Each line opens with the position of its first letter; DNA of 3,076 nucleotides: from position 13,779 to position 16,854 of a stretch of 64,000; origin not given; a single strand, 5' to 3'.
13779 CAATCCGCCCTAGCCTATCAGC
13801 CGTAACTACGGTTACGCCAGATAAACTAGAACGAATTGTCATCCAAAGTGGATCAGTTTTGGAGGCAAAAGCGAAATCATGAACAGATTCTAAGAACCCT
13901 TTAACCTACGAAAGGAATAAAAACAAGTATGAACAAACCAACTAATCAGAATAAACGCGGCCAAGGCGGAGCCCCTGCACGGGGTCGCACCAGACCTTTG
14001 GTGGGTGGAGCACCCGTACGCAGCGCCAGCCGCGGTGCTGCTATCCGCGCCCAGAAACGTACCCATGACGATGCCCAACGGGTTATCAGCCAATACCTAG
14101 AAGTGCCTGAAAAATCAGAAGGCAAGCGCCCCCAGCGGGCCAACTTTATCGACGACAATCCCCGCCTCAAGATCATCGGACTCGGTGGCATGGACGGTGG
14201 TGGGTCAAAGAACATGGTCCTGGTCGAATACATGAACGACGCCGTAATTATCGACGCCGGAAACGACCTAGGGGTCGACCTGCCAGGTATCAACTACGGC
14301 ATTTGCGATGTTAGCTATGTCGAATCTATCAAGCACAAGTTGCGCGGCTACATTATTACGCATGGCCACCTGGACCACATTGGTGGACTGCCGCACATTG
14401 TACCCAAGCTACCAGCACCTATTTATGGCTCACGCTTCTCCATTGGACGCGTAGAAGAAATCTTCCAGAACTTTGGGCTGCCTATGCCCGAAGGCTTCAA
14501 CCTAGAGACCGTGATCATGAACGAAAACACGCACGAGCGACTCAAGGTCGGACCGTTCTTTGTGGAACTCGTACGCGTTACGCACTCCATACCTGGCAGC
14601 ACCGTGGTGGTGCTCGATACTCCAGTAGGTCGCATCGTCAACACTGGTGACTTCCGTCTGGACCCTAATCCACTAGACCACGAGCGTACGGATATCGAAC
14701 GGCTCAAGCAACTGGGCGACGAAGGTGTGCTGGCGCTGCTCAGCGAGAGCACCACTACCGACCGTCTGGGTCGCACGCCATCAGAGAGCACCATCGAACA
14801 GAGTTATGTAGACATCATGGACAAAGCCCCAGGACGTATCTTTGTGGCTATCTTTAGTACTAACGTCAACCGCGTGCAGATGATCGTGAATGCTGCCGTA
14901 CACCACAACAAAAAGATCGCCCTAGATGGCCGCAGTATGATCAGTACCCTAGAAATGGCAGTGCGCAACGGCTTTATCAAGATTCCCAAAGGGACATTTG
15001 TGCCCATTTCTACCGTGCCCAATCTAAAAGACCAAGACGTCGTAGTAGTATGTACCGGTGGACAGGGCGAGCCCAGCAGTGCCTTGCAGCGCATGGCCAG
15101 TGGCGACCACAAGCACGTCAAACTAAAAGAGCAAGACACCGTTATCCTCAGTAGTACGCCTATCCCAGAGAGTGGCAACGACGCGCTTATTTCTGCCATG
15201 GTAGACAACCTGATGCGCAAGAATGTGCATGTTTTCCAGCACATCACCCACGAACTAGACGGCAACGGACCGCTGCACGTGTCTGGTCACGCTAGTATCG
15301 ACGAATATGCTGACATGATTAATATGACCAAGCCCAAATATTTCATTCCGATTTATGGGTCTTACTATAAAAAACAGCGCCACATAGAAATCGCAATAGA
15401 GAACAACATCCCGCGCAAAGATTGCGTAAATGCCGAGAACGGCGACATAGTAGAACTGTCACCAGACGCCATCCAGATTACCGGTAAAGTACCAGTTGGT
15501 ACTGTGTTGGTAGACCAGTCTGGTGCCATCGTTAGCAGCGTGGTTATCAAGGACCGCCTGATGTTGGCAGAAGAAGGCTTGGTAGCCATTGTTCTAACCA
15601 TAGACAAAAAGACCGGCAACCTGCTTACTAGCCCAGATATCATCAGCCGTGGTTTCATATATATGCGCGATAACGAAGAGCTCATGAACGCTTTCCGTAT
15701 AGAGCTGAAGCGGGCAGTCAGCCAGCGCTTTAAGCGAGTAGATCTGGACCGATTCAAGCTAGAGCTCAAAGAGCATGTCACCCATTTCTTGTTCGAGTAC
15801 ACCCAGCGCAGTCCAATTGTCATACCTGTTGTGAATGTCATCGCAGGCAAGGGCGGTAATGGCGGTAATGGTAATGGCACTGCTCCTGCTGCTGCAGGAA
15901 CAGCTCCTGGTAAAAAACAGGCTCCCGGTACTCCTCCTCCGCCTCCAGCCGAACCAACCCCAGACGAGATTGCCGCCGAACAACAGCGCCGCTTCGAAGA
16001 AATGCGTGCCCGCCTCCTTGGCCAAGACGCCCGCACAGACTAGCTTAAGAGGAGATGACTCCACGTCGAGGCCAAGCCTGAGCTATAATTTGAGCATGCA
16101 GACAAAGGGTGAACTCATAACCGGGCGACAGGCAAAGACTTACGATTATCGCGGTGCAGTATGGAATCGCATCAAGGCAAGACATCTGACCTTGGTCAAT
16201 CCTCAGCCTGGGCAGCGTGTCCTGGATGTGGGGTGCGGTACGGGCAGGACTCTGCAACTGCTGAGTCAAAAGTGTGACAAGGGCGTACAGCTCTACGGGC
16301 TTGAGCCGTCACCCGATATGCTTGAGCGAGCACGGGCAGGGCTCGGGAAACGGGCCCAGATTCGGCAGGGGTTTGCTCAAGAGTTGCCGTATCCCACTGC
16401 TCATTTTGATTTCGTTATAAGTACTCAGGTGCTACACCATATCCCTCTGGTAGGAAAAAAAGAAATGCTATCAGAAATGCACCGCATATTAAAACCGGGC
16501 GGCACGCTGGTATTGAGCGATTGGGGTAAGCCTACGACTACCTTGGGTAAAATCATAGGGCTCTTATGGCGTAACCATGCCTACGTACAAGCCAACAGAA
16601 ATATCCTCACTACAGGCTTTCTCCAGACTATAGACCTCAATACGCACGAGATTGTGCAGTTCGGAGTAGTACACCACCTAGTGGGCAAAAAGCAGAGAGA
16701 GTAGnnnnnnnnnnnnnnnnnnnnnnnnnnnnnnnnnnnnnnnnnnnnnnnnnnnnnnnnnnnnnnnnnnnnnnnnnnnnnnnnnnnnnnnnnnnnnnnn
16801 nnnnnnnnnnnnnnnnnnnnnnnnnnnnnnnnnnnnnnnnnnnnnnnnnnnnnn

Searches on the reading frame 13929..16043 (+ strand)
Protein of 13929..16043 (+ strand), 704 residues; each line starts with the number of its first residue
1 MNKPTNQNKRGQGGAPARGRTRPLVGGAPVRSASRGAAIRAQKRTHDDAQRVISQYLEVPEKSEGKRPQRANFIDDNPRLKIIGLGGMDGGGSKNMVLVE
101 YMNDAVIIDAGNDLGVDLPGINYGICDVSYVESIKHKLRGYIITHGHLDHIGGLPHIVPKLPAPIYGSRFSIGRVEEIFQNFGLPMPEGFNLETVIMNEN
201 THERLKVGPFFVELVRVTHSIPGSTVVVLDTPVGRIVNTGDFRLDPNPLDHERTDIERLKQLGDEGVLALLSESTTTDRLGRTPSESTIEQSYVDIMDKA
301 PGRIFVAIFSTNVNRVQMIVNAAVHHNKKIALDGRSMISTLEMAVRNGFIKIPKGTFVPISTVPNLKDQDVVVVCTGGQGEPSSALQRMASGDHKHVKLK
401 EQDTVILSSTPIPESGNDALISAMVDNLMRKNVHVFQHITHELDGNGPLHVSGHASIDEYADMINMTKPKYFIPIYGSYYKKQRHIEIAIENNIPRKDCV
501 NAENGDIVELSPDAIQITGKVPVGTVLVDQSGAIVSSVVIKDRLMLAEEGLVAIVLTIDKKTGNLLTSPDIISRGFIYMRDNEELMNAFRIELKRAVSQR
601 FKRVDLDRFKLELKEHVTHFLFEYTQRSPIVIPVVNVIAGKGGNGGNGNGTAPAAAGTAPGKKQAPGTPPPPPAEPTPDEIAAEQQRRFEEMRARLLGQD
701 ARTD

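Call 25: find_related_loci(query=window:13929-16043:+, collection=genome_contigs, flank=10000)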
Query window:13929-16043:+ (704 aa) in genome_contigs; peptide patterns used: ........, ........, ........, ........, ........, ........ (x = any residue, [..] = any of these).
416 stretches matched a pattern; 396 encode a relative of the query (tblastn E <= 1e-3); the best 80 are kept; 80 distinct loci.
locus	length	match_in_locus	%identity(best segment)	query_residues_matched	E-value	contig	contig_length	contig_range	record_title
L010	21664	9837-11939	79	2-704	0e+0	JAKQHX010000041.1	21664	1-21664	MAG: bacterium isolate USDE_metabat.59 k141_1703082, whole genome shotgun sequence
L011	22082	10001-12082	79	3-704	0e+0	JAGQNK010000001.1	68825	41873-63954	MAG: Candidatus Saccharibacteria bacterium isolate HKST-UBA66 2008_551, whole genome shotgun sequence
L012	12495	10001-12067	80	10-704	0e+0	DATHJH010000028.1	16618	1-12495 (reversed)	MAG TPA_asm: Candidatus Limnocylindria bacterium isolate SMAG_U12547 k141_43700, whole genome shotgun sequence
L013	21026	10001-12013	79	20-704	0e+0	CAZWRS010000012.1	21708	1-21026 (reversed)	MAG TPA_asm: uncultured Candidatus Saccharibacteria bacterium isolate SRP144015_co1_75 genome assembly, contig: NODE_121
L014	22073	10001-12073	78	1-704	0e+0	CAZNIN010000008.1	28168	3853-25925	MAG TPA_asm: uncultured Candidatus Saccharibacteria bacterium isolate SRP144015_co1_53 genome assembly, contig: NODE_858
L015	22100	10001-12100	81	1-704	0e+0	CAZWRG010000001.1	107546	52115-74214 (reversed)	MAG TPA_asm: uncultured Candidatus Saccharibacteria bacterium isolate SRP144015_co1_33 genome assembly, contig: NODE_95_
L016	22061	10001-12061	77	6-704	0e+0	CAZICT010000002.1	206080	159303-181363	MAG TPA_asm: uncultured Candidatus Saccharibacteria bacterium isolate SRP144015_co1_49 genome assembly, contig: NODE_25_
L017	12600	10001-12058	77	1-704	0e+0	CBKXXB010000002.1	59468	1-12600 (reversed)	MAG TPA_asm: uncultured bacterium isolate SRR29175778_binner123_Refined_11 genome assembly, contig: ERZ27337285.12, whol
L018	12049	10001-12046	75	1-704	0e+0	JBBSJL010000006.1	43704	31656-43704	MAG: Candidatus Saccharimonadales bacterium isolate LS4_metabat2.004 LS4_metabat2.004_K_229162_L_43704_cov_13.2737, whol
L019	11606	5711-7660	76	32-704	0e+0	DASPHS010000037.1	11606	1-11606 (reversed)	MAG TPA_asm: Candidatus Saccharimonadales bacterium isolate SMAG_U11962 k141_314571, whole genome shotgun sequence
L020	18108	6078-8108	73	2-704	0e+0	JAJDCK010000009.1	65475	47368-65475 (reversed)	MAG: Candidatus Saccharibacteria bacterium isolate OFTM277 OFTM277_8, whole genome shotgun sequence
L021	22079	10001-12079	71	2-704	0e+0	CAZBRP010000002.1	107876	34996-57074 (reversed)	MAG TPA_asm: uncultured Candidatus Saccharibacteria bacterium isolate SRP200132_co1_645 genome assembly, contig: NODE_18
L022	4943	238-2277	74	2-700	0e+0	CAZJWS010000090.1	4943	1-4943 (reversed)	MAG TPA_asm: uncultured Candidatus Saccharibacteria bacterium isolate SRP344714_co1_384 genome assembly, contig: NODE_28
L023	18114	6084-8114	75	20-704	0e+0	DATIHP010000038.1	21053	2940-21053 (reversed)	MAG TPA_asm: Candidatus Saccharimonadales bacterium isolate SMAG_U15641 k141_738534, whole genome shotgun sequence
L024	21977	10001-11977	73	28-704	0e+0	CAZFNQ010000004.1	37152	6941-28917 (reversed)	MAG TPA_asm: uncultured Candidatus Saccharibacteria bacterium isolate SRP200132_co1_509 genome assembly, contig: NODE_18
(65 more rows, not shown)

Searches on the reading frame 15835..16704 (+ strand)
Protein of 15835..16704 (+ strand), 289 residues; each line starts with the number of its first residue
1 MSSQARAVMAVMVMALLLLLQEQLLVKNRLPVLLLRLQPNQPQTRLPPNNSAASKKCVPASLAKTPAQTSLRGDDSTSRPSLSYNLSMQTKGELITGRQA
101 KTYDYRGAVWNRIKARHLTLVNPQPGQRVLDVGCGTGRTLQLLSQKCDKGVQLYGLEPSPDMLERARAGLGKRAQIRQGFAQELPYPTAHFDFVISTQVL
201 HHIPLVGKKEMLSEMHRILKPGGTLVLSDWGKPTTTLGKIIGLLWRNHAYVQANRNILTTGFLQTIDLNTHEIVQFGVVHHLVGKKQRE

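Call 9: search_protein_families(library=pfam, proteins=[window:15835-16704:+], max_evalue=0.01)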
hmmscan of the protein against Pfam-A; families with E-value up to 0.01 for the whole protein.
window:15835-16704:+ (289 aa): 14 families
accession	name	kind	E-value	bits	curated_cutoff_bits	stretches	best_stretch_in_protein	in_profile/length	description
PF08241.18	Methyltransf_11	-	1.3e-23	83.9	21.2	1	130-227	1-95/95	Methyltransferase domain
PF13649.12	Methyltransf_25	-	2.8e-23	82.9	27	1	129-223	1-97/97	Methyltransferase domain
PF13489.12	Methyltransf_23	-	3.3e-21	76.1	27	1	120-234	16-123/164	Methyltransferase domain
PF08242.18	Methyltransf_12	-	3.2e-18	66.7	30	1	130-225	1-98/98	Methyltransferase domain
PF13847.12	Methyltransf_31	-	8.4e-18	64.9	27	1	125-231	3-113/145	Methyltransferase domain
PF01209.24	Ubie_methyltran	-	1.2e-11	44.8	20.1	1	116-237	38-161/233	ubiE/COQ5 methyltransferase family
PF07021.18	MetW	-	4.8e-09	36.6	21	1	124-218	12-101/193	Methionine biosynthesis protein MetW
PF02353.26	CMAS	-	2.8e-06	27.3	27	1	120-232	57-169/273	Mycolic acid cyclopropane synthetase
PF20922.3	Anamorsin_N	-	2.9e-06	27.5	27.1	1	185-229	46-89/163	Anamorsin, N-terminal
PF08003.17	Methyltransf_9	-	6.2e-05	22.6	23.8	1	110-228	104-218/315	Protein of unknown function (DUF1698)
PF01135.25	PCMT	-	0.00013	22.2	20.3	1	114-174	62-122/210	Protein-L-isoaspartate(D-aspartate) O-methyltransferase (PCMT)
PF03141.22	Methyltransf_29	-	0.00077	18.6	23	1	127-228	119-218/506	Putative S-adenosyl-L-methionine-dependent methyltransferase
PF01739.24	CheR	-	0.0011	18.9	27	0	188-227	134-173/195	CheR methyltransferase, SAM binding domain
PF05175.20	MTS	-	0.0035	17.4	23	1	123-227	29-138/170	Methyltransferase small domain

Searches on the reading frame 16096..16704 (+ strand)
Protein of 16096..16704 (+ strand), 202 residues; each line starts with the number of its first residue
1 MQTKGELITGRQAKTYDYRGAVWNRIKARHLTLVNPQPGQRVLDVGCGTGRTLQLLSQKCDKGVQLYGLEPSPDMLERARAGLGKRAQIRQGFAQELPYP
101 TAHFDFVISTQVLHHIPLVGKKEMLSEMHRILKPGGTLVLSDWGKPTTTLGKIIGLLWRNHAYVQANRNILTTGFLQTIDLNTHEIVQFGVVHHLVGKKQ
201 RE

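Call 51: find_encoding_contigs(protein=window:16096-16704:+, flank=2500, max_places=10)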
Protein window:16096-16704:+ (202 aa): 5 contigs read that carry it; 2 places shown.
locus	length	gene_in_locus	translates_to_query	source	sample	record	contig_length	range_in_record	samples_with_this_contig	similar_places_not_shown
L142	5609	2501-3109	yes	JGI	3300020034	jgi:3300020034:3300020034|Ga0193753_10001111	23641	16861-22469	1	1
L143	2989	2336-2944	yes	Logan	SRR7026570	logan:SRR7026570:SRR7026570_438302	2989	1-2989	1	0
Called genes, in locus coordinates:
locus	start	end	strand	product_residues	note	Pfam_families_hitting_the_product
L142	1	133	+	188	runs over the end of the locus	PF03167:UDG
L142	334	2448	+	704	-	PF00753:Lactamase_B, PF22505:RNase_J_b_CASP, PF17770:RNase_J_C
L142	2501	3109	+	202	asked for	PF01209:Ubie_methyltran, PF13489:Methyltransf_23, PF02353:CMAS (weak), PF07021:MetW, PF13847:Methyltransf_31, PF08241:Methyltransf_11, PF08242:Methyltransf_12, PF13649:Methyltransf_25, +2 more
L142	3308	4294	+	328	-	-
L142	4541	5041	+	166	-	-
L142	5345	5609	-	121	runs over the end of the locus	-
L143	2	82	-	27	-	?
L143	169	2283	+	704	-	PF00753:Lactamase_B, PF22505:RNase_J_b_CASP, PF17770:RNase_J_C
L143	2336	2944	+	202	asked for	PF01209:Ubie_methyltran, PF13489:Methyltransf_23, PF02353:CMAS (weak), PF07021:MetW, PF13847:Methyltransf_31, PF08241:Methyltransf_11, PF08242:Methyltransf_12, PF13649:Methyltransf_25, +2 more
